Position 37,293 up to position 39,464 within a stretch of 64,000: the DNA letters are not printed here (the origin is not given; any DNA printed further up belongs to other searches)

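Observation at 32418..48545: An unassigned 600-1000-residue supermodule is iterated about six times inside the giant protein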

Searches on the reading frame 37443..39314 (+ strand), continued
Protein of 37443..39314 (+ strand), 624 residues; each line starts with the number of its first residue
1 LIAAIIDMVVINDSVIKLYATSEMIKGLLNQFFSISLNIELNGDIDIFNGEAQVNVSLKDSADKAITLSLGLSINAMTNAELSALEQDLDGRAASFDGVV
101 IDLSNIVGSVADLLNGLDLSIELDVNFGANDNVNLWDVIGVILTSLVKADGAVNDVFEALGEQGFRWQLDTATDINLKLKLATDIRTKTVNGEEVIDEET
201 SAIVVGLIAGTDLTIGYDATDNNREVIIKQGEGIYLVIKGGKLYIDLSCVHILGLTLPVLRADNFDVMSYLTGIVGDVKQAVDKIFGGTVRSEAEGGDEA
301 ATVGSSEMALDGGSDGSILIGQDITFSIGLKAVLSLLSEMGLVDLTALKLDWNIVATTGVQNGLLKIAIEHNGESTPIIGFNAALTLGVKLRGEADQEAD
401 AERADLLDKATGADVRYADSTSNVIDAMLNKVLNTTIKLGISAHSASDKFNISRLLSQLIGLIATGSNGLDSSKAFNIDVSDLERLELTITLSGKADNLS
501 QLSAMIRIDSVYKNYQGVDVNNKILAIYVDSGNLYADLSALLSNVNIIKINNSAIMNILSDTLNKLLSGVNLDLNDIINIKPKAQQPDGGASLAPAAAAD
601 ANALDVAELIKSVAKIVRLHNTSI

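Call 62: find_encoding_contigs(protein=P0005, flank=10000, max_places=2)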
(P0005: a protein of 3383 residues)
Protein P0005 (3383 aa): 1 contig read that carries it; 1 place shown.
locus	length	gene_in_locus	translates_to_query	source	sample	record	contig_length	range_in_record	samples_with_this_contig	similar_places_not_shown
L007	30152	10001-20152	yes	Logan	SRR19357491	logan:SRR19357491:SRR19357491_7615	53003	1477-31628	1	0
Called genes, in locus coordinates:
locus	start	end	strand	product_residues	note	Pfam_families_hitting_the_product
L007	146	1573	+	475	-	PF00070:Pyr_redox (weak), PF01266:DAO, PF05834:Lycopene_cycl (faint), PF07992:Pyr_redox_2 (faint), PF13450:NAD_binding_8 (weak), PF04324:Fer2_BFD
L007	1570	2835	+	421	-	PF00070:Pyr_redox (faint), PF00890:FAD_binding_2 (faint), PF01266:DAO (faint), PF03486:HI0933_like (faint), PF07992:Pyr_redox_2, PF12831:FAD_oxidored (weak), PF13450:NAD_binding_8 (faint), PF13738:Pyr_redox_3 (weak)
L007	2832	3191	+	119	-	PF07892:DUF1667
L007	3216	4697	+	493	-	PF00370:FGGY_N, PF02782:FGGY_C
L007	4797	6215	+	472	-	PF07690:MFS_1, PF13347:MFS_2, PF07690:MFS_1 (weak)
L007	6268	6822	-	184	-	PF00440:TetR_N (weak), PF14278:TetR_C_8 (weak)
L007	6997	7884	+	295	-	PF02645:DegV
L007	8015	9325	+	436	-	PF02550:AcetylCoA_hydro, PF13336:AcetylCoA_hyd_C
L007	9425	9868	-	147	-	-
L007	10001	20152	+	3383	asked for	-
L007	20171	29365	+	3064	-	-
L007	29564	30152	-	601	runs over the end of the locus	PF02065:Melibiase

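Call 63: search_protein_families(library=pfam, alignment_id=A4, max_evalue=10)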
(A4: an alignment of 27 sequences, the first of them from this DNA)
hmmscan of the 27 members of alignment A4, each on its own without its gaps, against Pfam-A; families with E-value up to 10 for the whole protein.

A. member 1, seq(599 aa): 0 families

B. families by the number of members that match (of 27 scanned): 10 families
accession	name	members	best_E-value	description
PF14879.11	DUF4489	1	0.0061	Domain of unknown function (DUF4489)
PF12006.13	DUF3500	1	0.013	Protein of unknown function (DUF3500)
PF02120.21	Flg_hook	1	0.021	Flagellar hook-length control protein FliK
PF08286.16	Spc24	1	0.037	Spc24 subunit of Ndc80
PF09650.15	PHA_gran_rgn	1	0.089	Putative polyhydroxyalkanoic acid system protein (PHA_gran_rgn)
PF20184.3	DUF6547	1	0.091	Family of unknown function (DUF6547)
PF13535.11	ATP-grasp_4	1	0.12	ATP-grasp domain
PF09904.15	HTH_43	1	0.23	Winged helix-turn helix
PF25015.1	RBD_AKAP-17A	1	0.24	AKAP-17A-like, RNA-binding domain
PF02739.22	5_3_exonuc_N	1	0.35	5'-3' exonuclease, N-terminal resolvase-like domain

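Call 65: find_encoding_contigs(protein=P0003, flank=10000, max_places=1)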
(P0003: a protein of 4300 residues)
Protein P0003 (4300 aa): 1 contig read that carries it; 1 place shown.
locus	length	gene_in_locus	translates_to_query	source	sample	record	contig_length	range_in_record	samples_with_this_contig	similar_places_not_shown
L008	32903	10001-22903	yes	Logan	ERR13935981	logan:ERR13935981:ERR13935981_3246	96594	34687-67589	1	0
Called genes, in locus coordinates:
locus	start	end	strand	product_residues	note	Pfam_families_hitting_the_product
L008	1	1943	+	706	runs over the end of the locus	PF12437:GSIII_N, PF00120:Gln-synt_C, PF18318:Gln-synt_C-ter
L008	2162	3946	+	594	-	PF01411:tRNA-synt_2c, PF07973:tRNA_SAD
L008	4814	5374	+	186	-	PF04542:Sigma70_r2, PF08281:Sigma70_r4_2 (weak), PF04545:Sigma70_r4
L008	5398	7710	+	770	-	PF23750:RsgI_M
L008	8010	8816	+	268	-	-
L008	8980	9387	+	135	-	-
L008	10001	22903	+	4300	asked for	PF07532:Big_4 (faint)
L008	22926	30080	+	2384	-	PF18676:MBG_2, PF18887:MBG_3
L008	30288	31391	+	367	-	-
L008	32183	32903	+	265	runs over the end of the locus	PF03419:Peptidase_U4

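Call 66: find_encoding_contigs(protein=P0011, flank=10000, max_places=1)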
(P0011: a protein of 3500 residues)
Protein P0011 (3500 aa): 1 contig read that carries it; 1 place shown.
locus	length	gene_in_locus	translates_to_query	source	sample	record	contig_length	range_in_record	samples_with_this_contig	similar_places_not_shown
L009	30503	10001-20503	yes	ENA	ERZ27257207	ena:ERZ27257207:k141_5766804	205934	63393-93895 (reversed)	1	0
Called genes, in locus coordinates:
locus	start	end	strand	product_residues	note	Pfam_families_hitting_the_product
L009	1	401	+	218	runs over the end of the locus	PF00596:Aldolase_II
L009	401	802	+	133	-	PF00636:Ribonuclease_3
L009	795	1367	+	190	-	PF04542:Sigma70_r2, PF08281:Sigma70_r4_2 (faint)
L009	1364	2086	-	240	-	PF08032:SpoU_sub_bind, PF00588:SpoU_methylase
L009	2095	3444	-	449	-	PF05167:DUF711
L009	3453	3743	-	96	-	PF01842:ACT, PF13740:ACT_6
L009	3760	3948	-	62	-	-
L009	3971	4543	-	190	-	PF10502:Peptidase_S26, PF00717:Peptidase_S24 (weak)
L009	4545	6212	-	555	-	-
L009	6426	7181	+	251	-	-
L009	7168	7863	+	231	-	PF12773:DZR (faint), PF13240:Zn_Ribbon_1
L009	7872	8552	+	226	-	PF00072:Response_reg, PF00486:Trans_reg_C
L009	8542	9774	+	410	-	PF00512:HisKA, PF02518:HATPase_c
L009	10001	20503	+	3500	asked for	-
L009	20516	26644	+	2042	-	-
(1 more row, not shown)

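Call 67: find_encoding_contigs(protein=P0019, flank=10000, max_places=1)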
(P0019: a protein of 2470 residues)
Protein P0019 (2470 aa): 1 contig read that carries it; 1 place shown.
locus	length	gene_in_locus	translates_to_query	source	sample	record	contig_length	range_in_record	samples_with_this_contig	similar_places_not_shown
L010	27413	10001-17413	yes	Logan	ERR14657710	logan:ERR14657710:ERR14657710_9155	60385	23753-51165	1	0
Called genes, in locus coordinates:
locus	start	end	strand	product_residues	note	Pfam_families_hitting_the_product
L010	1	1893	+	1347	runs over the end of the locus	PF25596:CPSase_L_D1, PF02786:CPSase_L_D2, PF02787:CPSase_L_D3, PF25596:CPSase_L_D1, PF01071:GARS_A, PF02655:ATP-grasp_3, PF02786:CPSase_L_D2, PF02142:MGS, +4 more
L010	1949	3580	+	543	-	PF06418:CTP_synth_N, PF00117:GATase, PF07722:Peptidase_C26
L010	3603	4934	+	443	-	PF24316:Tli3 (faint), PF02012:BNR (faint), PF13859:BNR_3, PF15902:Sortilin-Vps10 (faint), PF13088:BNR_2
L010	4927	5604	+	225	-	PF05690:ThiG (faint), PF04131:NanE, PF00478:IMPDH (weak)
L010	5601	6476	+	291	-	PF00480:ROK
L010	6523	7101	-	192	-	PF14278:TetR_C_8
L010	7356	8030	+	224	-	PF00072:Response_reg, PF00486:Trans_reg_C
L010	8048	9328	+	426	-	PF00512:HisKA, PF02518:HATPase_c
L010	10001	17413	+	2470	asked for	-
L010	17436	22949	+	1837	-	-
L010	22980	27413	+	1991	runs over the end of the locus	-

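Call 69: search_protein_families(library=pfam, proteins=[L007:20171-29362:+, L010:17436-22946:+], max_evalue=0.01)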
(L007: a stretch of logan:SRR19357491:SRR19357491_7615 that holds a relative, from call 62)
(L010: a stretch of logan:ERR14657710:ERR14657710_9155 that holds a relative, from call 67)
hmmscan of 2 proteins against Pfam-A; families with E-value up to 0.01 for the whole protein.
L007:20171-29362:+ (3064 aa): 1 family
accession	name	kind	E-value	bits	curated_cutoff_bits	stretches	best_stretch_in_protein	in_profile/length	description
PF18887.5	MBG_3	-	0.0009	19.7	25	2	1171-1215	29-71/72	MBG domain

L010:17436-22946:+ (1837 aa): 1 family
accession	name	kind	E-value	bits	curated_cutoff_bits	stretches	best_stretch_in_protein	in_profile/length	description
PF13860.13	FlgD_ig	-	0.0029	18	27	1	1741-1775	18-52/79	FlgD Ig-like domain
